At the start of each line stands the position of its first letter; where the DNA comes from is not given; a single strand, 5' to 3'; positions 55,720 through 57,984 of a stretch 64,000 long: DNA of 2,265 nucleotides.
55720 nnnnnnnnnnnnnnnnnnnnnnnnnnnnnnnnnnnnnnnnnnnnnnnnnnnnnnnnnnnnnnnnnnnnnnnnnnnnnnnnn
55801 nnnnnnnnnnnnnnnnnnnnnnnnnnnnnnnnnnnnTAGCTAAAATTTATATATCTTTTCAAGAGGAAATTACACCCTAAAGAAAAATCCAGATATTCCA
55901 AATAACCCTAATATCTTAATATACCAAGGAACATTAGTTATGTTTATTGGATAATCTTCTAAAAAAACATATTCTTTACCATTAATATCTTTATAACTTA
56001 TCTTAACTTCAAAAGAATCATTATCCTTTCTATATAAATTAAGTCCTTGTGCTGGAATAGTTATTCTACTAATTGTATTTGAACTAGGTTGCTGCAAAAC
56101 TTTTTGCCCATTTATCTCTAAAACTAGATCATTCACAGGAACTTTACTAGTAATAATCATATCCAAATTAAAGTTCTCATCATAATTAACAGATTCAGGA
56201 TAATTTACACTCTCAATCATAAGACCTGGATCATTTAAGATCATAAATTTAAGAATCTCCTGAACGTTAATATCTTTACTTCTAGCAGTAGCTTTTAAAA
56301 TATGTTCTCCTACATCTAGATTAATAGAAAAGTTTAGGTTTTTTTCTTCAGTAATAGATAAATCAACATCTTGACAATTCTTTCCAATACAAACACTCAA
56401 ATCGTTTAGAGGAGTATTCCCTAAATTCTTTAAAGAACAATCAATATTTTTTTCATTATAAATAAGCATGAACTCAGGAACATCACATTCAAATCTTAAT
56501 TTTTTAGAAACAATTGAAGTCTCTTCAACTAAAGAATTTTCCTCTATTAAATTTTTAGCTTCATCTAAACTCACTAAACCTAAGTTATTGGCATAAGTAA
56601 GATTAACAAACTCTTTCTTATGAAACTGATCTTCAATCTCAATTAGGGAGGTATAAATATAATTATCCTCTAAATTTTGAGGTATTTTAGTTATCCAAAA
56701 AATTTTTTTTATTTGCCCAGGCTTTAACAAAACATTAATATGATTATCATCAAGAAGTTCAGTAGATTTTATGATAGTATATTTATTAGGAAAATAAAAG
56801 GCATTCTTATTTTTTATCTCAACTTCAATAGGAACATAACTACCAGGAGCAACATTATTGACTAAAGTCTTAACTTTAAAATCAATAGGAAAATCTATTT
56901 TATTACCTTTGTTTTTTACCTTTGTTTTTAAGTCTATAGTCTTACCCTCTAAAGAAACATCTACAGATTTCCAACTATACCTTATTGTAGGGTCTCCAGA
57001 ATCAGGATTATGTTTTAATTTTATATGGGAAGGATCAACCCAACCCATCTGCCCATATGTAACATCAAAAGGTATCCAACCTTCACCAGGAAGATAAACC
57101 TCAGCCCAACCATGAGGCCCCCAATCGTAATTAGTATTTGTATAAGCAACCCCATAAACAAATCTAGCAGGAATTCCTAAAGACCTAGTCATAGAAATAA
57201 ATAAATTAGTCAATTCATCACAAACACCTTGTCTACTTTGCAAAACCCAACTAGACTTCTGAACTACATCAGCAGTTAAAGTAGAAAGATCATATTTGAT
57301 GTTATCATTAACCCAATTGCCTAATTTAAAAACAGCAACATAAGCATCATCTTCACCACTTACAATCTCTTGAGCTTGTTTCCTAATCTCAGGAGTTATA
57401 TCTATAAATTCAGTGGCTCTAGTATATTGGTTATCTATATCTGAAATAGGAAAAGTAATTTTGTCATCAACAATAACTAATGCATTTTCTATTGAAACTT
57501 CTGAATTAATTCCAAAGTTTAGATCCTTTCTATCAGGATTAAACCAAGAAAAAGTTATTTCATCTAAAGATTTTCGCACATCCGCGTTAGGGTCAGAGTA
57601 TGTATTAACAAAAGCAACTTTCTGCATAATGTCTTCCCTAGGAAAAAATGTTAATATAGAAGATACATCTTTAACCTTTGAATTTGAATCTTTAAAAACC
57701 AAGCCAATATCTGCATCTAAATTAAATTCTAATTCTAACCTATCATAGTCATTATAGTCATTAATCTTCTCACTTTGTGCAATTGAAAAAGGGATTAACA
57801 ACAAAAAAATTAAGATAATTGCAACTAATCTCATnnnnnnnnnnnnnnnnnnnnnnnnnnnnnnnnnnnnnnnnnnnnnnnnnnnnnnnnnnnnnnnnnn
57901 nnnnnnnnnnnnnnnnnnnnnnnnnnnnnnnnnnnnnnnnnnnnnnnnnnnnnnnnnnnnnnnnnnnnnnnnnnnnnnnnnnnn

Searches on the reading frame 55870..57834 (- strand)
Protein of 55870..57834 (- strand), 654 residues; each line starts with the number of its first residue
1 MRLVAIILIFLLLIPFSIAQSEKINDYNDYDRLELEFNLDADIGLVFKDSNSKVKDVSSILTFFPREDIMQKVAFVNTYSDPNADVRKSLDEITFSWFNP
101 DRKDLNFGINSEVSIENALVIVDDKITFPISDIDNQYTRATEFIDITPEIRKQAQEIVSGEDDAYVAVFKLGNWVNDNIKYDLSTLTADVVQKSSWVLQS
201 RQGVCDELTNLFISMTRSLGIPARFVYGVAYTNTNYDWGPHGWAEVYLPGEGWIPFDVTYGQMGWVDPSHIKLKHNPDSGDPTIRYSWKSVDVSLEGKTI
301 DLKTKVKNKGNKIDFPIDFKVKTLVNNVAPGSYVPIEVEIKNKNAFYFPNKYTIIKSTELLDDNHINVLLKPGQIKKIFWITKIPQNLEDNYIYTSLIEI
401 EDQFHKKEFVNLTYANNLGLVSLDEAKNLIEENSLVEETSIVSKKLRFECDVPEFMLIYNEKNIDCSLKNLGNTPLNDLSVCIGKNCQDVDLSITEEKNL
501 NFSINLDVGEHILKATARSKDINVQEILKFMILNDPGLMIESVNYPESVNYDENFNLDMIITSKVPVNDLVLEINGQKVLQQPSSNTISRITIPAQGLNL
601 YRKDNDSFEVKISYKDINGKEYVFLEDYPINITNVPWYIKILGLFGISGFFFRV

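Call 46: search_protein_families(library=pfam, proteins=[window:55870-57834:-], max_evalue=0.1)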
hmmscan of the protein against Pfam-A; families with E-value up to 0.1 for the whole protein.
window:55870-57834:- (654 aa): 3 families
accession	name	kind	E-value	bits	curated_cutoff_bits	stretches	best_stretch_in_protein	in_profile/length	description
PF01841.26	Transglut_core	-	3.4e-27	95.3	23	1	152-257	2-107/108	Transglutaminase-like superfamily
PF04473.18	DUF553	-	0.0037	17.2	20.5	1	166-251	17-107/140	Transglutaminase-like domain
PF00797.23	Acetyltransf_2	-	0.0077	16.5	22.8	1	196-295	40-142/240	N-acetyltransferase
